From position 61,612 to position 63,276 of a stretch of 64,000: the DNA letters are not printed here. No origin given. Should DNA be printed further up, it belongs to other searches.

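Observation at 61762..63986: Hanks kinase and REC-YvcK(GlmR-like) fusion directly upstream of the pel operon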

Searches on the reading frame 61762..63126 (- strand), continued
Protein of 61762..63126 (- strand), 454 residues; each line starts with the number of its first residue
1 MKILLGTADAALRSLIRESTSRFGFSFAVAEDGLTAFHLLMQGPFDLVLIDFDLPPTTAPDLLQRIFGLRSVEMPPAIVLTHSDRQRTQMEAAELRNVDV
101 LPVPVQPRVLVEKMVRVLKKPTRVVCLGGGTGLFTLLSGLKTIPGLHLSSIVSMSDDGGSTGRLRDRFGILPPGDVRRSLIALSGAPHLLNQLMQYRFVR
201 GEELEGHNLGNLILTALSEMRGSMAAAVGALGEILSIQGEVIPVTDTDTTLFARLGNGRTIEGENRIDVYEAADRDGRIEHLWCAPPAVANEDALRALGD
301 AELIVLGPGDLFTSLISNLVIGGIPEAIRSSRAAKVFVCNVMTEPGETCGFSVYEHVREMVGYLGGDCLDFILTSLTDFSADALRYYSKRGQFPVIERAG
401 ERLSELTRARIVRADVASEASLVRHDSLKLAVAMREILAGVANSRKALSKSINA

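Call 13: find_encoding_contigs(protein=P0025, flank=10000, max_places=2)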
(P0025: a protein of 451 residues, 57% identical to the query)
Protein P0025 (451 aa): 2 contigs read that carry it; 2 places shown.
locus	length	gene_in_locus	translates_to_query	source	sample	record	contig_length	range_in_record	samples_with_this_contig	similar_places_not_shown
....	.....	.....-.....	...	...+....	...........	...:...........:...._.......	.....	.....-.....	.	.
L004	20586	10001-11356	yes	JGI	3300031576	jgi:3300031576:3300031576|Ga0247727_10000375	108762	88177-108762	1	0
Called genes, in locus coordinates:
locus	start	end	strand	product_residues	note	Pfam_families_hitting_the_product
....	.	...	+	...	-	-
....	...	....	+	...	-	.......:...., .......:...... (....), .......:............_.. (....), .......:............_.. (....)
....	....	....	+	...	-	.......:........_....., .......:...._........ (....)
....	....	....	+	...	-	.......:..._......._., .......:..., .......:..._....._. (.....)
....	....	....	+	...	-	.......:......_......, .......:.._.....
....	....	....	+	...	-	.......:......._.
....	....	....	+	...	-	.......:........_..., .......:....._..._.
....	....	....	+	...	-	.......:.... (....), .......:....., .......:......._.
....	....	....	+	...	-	-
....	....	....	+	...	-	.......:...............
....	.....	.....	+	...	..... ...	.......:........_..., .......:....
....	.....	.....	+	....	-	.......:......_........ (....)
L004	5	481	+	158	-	-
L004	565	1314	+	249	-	PF01135:PCMT, PF00398:RrnaAD (weak), PF13489:Methyltransf_23 (weak), PF13649:Methyltransf_25 (weak)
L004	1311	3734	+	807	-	PF01564:Spermine_synth, PF03602:Cons_hypoth95 (weak)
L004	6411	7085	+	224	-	PF00072:Response_reg, PF00486:Trans_reg_C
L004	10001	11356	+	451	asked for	PF00072:Response_reg, PF01933:CofD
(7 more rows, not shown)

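Call 14: find_encoding_contigs(protein=P0060, flank=10000, max_places=2)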
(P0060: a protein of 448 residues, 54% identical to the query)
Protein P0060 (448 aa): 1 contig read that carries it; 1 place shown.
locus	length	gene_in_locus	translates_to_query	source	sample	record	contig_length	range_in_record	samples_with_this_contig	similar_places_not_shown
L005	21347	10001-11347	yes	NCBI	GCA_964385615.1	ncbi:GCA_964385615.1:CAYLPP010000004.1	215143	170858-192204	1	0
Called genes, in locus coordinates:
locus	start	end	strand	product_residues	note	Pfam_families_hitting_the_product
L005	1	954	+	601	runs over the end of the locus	PF04134:DCC1-like, PF06762:LMF1, PF25179:LMF1_C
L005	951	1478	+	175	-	-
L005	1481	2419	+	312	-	PF05090:HTTM (weak)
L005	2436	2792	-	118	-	-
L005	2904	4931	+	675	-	PF03190:Thioredox_DsbH, PF13899:Thioredoxin_7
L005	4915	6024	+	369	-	PF00890:FAD_binding_2, PF01266:DAO, PF03486:HI0933_like (faint), PF12831:FAD_oxidored (faint)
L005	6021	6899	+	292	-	PF01545:Cation_efflux, PF16916:ZT_dimer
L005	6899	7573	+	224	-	PF00072:Response_reg, PF00486:Trans_reg_C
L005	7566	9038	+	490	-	PF00672:HAMP, PF00512:HisKA, PF02518:HATPase_c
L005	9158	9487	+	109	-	-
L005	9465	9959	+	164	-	PF00359:PTS_EIIA_2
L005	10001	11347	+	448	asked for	PF00072:Response_reg (weak), PF01933:CofD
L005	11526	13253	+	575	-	PF13191:AAA_16, PF13401:AAA_22 (faint)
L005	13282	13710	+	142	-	PF01230:HIT, PF11969:DcpS_C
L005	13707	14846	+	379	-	PF01966:HD, PF13286:HD_assoc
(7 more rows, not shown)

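Call 15: find_encoding_contigs(protein=P0109, flank=10000, max_places=2)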
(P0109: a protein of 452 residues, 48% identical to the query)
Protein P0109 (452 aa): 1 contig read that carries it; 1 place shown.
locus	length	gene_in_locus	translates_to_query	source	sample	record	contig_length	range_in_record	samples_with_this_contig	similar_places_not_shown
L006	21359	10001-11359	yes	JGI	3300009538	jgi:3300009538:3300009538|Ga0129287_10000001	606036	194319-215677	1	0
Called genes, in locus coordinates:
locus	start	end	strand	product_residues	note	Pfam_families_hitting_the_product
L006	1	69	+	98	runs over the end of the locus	-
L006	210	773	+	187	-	PF00106:adh_short, PF08659:KR (weak), PF13561:adh_short_C2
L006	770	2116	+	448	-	PF00501:AMP-binding, PF13193:AMP-binding_C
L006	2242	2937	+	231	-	PF25084:LbH_EIF2B (faint), PF25087:GMPPB_C (faint), PF00132:Hexapep (weak)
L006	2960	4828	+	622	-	PF13522:GATase_6, PF13537:GATase_7, PF00733:Asn_synthase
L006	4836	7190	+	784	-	PF13439:Glyco_transf_4, PF13579:Glyco_trans_4_4, PF20706:GT4-conflict, PF00534:Glycos_transf_1, PF13692:Glyco_trans_1_4, PF13439:Glyco_transf_4, PF13477:Glyco_trans_4_2, PF13579:Glyco_trans_4_4, +3 more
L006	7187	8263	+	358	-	PF00953:Glycos_transf_4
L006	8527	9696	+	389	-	-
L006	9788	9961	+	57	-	-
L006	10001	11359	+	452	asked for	PF00072:Response_reg (weak), PF01933:CofD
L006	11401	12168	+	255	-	PF00005:ABC_tran, PF13304:AAA_21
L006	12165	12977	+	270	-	PF01061:ABC2_membrane, PF12698:ABC2_membrane_3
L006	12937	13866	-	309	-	PF14907:NTP_transf_5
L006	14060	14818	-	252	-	PF01209:Ubie_methyltran (weak), PF03848:TehB (weak), PF05724:TPMT (weak), PF13489:Methyltransf_23, PF08241:Methyltransf_11, PF08242:Methyltransf_12, PF13649:Methyltransf_25, PF13847:Methyltransf_31, +2 more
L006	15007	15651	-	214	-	-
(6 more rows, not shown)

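Call 16: search_solved_structures(query=window:61762-63126:-, max_evalue=0.001, show_alignments=3)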
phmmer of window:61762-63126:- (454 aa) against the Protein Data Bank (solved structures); distinct sequences matched with E-value up to 0.001: 67 (the best 60 are shown).
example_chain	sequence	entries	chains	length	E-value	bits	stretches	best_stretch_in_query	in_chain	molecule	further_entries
2hzb_A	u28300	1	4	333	1.8e-60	208.6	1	121-437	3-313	Hypothetical UPF0052 protein BH3568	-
2o2z_A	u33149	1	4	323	2.9e-60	207.9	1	121-436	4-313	hypothetical protein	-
2ppv_A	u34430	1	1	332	7e-60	206.6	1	121-436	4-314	Uncharacterized protein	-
2p0y_A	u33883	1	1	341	4.6e-50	174.3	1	122-385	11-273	Hypothetical protein lp_0780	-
2q7x_A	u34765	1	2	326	1.8e-43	152.5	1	119-377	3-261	UPF0052 protein SP_1565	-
4uhj_A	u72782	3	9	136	1.2e-08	37.8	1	2-120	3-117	TRANSCRIPTIONAL REGULATORY PROTEIN CPXR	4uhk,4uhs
3to5_A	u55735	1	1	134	2.6e-08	36.7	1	1-118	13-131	CheY homolog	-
4hnq_A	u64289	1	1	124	2.9e-08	36.6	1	1-117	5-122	Chemotaxis protein CheY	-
4hns_A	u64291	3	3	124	3.1e-08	36.5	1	1-117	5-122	Chemotaxis protein CheY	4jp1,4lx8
5t3y_A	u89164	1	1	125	1.4e-07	34.3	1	8-121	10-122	Two-component system response regulator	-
3myy_A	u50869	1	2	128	1.3e-05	27.9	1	8-120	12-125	Chemotaxis protein cheY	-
3oo0_A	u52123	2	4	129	1.3e-05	27.8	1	8-120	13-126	Chemotaxis protein CheY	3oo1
3rvj_A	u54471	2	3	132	3.4e-05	26.4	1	8-120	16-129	Chemotaxis protein CheY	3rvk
3rvp_A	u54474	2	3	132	3.5e-05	26.4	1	8-120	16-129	Chemotaxis protein CheY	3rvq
1e6l_A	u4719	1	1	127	4.1e-05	26.2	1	2-120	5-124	Chemotaxis protein CheY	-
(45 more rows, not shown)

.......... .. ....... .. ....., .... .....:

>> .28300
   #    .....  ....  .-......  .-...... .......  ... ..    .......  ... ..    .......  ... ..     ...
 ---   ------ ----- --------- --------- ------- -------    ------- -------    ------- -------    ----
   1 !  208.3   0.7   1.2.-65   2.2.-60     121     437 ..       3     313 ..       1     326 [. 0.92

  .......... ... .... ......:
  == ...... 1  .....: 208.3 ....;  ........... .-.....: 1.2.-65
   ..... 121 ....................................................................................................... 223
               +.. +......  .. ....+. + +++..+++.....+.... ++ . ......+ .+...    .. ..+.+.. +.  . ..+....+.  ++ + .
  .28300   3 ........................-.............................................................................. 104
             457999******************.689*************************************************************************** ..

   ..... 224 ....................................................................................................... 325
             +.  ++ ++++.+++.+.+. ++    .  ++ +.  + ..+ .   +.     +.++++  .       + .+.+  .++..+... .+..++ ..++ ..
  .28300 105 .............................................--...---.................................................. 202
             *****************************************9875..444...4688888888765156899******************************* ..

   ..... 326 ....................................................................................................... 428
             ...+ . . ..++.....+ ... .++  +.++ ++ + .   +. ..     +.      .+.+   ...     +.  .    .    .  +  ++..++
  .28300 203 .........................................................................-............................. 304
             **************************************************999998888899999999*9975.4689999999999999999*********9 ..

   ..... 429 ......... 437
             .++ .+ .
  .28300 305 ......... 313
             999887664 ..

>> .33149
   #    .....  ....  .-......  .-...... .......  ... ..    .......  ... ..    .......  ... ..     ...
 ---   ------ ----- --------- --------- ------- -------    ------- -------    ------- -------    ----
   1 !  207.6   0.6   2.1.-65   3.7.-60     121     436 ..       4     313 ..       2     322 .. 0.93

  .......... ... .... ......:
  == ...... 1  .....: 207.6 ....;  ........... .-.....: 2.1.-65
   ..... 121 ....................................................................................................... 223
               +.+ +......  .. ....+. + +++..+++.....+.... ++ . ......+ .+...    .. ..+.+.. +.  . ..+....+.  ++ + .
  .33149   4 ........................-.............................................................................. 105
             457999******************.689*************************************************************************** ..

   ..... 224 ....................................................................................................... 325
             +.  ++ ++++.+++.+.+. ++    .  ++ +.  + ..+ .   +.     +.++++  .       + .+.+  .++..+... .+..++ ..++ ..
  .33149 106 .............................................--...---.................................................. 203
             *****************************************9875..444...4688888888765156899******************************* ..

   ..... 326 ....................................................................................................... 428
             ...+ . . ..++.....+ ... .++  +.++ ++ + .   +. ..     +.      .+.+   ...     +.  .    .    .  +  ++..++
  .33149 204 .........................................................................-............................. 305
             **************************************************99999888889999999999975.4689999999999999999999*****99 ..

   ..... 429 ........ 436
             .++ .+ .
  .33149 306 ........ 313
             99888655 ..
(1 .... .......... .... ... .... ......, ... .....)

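Call 24: find_encoding_contigs(protein=P0004, flank=8000, max_places=2)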
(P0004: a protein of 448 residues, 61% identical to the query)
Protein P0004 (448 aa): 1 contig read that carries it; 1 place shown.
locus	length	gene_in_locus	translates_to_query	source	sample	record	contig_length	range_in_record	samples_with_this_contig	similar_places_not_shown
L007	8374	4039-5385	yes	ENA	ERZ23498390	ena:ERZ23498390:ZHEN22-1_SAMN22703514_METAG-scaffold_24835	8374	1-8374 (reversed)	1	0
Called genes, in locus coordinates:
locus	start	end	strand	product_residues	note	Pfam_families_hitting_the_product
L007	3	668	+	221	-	?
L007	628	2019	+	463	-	PF00072:Response_reg, PF00158:Sigma54_activat, PF13191:AAA_16 (weak), PF14532:Sigma54_activ_2, PF00004:AAA, PF07728:AAA_5, PF25601:AAA_lid_14, PF02954:HTH_8, +4 more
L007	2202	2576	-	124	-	PF07238:PilZ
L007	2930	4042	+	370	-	PF01636:APH (faint), PF00069:Pkinase, PF07714:PK_Tyr_Ser-Thr, PF03109:ABC1 (faint)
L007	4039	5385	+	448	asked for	PF01933:CofD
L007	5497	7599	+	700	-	-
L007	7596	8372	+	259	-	?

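Call 25: find_encoding_contigs(protein=P0007, flank=8000, max_places=2)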
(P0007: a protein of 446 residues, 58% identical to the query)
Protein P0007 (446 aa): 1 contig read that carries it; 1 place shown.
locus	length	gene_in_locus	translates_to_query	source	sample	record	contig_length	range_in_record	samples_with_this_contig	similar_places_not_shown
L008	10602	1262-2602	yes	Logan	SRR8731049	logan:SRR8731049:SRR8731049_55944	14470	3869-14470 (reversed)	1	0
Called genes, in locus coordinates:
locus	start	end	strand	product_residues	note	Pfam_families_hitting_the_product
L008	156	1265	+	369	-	PF00069:Pkinase, PF07714:PK_Tyr_Ser-Thr, PF01636:APH (faint), PF03109:ABC1 (faint)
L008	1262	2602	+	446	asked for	PF01933:CofD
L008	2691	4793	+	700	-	-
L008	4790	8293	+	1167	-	PF13428:TPR_14 (faint), PF13424:TPR_12 (faint), PF07719:TPR_2 (faint), PF23914:TPR_CcmH_CycH (faint), PF14559:TPR_19 (weak)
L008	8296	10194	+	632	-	-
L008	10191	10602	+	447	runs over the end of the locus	PF13646:HEAT_2 (weak)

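Call 26: find_encoding_contigs(protein=P0010, flank=8000, max_places=2)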
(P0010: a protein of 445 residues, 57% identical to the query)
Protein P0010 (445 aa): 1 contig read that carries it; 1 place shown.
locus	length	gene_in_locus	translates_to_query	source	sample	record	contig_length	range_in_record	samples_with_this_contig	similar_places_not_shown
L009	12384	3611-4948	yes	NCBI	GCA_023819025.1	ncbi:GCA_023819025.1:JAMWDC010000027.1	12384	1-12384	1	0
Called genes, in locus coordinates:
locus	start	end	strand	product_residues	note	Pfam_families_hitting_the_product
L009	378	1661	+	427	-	PF02749:QRPTase_N (weak)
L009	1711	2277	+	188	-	PF00857:Isochorismatase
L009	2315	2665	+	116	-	-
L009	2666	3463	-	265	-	PF00089:Trypsin, PF13365:Trypsin_2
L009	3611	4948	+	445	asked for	PF00072:Response_reg, PF01933:CofD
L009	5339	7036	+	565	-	-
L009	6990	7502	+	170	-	PF11969:DcpS_C (weak), PF01230:HIT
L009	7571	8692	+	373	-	PF01966:HD, PF13286:HD_assoc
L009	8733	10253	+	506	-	PF01590:GAF (weak), PF13185:GAF_2 (weak), PF13492:GAF_3, PF13487:HD_5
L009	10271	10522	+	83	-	-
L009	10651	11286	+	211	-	PF00691:OmpA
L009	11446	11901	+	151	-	-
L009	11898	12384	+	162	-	PF01225:Mur_ligase, PF08245:Mur_ligase_M (weak)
